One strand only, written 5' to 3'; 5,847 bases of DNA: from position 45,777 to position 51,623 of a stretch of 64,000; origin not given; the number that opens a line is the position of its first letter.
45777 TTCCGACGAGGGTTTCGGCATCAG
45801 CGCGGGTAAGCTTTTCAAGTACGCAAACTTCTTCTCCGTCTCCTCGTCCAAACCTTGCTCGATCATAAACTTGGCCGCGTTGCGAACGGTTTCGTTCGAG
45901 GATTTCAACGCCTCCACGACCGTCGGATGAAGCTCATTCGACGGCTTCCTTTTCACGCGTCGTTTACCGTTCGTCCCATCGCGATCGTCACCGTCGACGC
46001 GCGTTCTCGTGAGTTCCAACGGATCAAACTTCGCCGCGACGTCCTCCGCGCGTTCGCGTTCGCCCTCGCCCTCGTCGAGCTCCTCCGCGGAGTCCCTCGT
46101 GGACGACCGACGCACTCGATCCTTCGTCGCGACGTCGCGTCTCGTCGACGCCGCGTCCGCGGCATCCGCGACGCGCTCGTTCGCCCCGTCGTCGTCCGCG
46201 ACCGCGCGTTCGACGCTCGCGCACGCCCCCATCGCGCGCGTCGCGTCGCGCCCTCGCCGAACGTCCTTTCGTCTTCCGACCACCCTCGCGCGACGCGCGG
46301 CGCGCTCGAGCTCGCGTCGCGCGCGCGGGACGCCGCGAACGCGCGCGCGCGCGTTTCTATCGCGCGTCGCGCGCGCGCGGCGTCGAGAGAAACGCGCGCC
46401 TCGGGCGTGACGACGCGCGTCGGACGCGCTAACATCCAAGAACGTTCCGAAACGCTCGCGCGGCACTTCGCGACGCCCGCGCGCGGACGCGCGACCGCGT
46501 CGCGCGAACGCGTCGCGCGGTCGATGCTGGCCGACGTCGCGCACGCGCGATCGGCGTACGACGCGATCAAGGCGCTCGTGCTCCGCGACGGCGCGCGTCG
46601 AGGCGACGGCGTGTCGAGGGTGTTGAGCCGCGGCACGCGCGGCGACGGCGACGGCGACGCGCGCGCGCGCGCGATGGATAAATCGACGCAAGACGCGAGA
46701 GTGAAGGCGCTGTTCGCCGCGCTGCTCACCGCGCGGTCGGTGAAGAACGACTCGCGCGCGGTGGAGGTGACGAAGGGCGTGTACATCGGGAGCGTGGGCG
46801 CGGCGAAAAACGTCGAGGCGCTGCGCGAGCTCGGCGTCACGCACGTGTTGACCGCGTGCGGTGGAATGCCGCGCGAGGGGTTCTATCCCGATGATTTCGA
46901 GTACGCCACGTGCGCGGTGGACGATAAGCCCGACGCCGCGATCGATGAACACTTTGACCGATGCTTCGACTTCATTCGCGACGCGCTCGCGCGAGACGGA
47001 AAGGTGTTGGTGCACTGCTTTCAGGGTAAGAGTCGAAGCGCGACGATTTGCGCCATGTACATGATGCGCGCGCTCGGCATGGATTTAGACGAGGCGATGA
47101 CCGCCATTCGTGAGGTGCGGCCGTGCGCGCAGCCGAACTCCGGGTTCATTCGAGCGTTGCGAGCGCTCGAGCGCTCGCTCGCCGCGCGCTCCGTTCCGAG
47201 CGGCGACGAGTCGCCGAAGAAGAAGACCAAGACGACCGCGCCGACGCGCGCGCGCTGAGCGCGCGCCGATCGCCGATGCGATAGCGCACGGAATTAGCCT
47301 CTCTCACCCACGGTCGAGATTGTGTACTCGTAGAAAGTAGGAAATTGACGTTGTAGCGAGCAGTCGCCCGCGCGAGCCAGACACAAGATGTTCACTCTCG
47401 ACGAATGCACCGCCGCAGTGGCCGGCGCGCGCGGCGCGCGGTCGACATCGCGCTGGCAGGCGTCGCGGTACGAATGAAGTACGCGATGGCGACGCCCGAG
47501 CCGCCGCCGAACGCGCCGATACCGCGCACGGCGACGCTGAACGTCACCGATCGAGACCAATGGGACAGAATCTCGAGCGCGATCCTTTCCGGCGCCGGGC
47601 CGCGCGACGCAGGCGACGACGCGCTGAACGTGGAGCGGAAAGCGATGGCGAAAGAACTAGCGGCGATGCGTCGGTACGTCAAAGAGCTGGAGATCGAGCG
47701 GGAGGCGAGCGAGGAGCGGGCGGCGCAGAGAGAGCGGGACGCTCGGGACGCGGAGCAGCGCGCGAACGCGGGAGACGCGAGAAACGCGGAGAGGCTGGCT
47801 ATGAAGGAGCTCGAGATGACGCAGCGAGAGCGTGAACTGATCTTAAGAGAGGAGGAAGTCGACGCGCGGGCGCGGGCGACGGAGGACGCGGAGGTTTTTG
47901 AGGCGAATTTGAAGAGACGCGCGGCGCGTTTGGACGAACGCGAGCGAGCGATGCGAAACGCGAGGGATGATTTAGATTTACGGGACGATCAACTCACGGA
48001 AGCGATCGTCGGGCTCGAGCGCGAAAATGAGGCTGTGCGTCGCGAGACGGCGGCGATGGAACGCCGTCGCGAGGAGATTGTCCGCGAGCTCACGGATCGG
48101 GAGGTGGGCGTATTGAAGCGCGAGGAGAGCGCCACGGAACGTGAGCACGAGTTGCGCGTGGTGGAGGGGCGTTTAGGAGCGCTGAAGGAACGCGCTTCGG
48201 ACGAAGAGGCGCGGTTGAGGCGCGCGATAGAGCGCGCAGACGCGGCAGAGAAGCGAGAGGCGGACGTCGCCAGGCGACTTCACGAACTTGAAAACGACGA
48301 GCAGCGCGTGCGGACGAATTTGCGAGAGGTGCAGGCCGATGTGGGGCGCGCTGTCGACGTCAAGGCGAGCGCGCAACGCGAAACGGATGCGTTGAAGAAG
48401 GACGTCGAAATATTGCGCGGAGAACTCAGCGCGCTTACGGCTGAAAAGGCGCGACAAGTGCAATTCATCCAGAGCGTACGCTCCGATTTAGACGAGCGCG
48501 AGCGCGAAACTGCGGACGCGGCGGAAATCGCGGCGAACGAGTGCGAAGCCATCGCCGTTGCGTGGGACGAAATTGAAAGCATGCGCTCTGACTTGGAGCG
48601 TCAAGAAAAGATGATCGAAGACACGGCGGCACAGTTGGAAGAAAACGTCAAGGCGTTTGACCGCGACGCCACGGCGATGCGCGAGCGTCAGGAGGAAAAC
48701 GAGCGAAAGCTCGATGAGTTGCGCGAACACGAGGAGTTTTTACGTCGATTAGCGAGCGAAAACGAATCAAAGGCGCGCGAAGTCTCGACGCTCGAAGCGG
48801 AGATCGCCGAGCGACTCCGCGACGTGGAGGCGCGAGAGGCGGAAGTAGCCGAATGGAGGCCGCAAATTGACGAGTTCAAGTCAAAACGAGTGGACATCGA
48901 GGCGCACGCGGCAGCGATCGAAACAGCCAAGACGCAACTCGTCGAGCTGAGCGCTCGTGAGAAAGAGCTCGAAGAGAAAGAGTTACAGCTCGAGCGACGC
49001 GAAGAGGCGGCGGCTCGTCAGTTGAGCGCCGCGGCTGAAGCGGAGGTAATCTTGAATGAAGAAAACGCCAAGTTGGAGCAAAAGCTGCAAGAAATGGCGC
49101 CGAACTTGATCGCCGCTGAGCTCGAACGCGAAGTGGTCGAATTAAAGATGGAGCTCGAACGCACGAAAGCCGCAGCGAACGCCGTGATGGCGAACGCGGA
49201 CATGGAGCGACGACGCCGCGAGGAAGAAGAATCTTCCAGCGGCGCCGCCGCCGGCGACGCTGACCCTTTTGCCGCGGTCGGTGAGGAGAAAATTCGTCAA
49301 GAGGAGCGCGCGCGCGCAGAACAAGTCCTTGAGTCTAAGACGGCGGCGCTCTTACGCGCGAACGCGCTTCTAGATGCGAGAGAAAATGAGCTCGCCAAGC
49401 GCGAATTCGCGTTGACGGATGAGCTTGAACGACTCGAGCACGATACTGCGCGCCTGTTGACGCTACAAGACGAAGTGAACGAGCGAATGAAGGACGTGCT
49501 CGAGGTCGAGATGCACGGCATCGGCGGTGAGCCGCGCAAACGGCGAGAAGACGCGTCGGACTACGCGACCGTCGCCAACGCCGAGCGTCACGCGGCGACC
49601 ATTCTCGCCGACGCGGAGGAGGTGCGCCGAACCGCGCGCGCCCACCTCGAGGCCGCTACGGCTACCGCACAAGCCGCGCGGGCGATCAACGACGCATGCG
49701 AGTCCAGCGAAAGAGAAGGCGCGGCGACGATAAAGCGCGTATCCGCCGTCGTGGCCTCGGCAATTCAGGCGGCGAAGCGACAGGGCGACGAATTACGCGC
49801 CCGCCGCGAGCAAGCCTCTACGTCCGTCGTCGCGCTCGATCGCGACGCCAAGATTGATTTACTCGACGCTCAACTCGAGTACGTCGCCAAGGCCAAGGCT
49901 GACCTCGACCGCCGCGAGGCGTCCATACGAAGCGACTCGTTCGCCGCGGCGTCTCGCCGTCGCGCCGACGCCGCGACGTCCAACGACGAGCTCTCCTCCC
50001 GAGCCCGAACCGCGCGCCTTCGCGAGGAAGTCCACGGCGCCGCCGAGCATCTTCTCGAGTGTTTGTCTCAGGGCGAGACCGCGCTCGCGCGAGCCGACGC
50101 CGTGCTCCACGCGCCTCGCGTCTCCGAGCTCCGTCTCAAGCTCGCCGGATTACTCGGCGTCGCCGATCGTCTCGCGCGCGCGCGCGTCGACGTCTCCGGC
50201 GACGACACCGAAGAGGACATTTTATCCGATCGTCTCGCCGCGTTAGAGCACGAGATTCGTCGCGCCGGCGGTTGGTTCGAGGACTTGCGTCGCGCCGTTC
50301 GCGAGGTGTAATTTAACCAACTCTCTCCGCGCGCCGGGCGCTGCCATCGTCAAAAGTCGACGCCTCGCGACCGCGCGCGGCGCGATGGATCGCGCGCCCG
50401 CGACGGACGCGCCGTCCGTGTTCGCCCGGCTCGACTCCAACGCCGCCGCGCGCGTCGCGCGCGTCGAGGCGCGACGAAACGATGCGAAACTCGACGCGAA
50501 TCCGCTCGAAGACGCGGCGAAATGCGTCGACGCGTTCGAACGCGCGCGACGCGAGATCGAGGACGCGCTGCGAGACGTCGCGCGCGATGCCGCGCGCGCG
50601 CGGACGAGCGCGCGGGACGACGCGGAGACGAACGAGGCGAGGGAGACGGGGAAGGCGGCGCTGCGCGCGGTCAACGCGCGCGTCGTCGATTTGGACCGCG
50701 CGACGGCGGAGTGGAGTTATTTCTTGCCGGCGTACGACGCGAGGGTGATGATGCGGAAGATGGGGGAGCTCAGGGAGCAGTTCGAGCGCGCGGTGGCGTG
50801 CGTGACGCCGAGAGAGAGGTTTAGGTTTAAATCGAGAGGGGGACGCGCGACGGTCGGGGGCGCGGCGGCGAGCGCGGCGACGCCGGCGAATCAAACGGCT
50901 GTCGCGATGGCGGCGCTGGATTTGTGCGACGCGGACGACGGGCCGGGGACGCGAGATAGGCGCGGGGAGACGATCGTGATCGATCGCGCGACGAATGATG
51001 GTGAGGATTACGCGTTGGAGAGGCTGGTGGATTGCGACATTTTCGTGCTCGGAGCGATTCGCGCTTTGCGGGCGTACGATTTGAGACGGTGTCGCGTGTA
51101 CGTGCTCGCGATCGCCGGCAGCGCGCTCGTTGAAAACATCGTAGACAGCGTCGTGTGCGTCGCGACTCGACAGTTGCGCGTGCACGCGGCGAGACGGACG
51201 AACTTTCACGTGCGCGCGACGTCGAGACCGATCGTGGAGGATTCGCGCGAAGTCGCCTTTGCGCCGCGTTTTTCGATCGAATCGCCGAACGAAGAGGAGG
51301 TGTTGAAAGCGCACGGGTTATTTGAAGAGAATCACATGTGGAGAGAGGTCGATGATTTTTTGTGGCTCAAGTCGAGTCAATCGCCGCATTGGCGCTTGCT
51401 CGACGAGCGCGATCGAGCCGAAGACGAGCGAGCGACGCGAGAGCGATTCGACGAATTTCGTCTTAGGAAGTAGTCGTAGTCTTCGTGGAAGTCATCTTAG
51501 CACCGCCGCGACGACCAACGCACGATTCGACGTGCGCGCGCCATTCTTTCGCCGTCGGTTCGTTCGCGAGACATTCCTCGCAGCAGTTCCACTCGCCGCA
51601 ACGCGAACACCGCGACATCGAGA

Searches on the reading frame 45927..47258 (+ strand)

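Call 29: search_protein_families(library=pfam, proteins=[window:45927-47258:+], max_evalue=0.00001)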
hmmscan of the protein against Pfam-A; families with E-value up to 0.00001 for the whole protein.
window:45927-47258:+ (443 aa): 2 families
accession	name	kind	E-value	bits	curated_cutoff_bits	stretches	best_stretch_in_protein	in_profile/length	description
PF00782.25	DSPc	-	1.8e-27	96.2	33.5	1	285-416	1-132/133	Dual specificity phosphatase, catalytic domain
PF22784.1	PTP-SAK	-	1.1e-08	35.8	27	1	293-414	21-139/153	Swiss Army Knife protein, DSP-PTPase phosphatase domain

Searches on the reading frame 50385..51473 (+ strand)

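Call 29: search_protein_families(library=pfam, proteins=[window:50385-51473:+], max_evalue=0.00001)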
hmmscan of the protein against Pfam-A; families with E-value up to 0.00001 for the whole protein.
window:50385-51473:+ (362 aa): 2 families
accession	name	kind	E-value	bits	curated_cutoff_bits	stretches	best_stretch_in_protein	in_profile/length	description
PF07986.17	TBCC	-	3.4e-30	104.8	24.8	1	206-325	1-120/120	Tubulin binding cofactor C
PF16752.10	TBCC_N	-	3.7e-12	47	27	1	15-143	2-114/115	Tubulin-specific chaperone C N-terminal domain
